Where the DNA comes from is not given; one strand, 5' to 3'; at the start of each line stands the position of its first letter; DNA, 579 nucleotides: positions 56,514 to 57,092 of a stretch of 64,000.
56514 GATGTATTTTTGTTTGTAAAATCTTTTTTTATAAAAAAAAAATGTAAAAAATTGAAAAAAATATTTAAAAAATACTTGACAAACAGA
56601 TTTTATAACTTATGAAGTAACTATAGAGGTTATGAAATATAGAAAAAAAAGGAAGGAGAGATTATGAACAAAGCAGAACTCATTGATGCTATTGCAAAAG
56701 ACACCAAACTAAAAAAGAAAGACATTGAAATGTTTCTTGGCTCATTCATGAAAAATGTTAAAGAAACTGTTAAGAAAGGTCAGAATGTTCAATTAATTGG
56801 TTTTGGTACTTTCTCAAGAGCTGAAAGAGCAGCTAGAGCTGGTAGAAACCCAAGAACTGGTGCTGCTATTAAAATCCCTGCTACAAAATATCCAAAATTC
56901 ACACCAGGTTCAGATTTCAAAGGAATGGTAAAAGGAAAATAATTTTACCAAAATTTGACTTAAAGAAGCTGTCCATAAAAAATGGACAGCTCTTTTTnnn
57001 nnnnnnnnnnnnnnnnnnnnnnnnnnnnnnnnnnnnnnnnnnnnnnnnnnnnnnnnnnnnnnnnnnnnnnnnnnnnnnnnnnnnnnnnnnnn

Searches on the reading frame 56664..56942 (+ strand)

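Call 39: search_protein_families(library=pfam, proteins=[window:56664-56942:+], max_evalue=0.00001)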
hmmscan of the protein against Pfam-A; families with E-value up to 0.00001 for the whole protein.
window:56664-56942:+ (92 aa): 2 families
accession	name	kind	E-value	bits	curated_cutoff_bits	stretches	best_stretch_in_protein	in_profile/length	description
PF00216.26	Bac_DNA_binding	-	3.8e-32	110.8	22.4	1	1-89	1-89/90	Bacterial DNA-binding protein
PF18291.6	HU-HIG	-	4.7e-09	36.8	26.2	1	2-91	33-120/125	HU domain fused to wHTH, Ig, or Glycine-rich motif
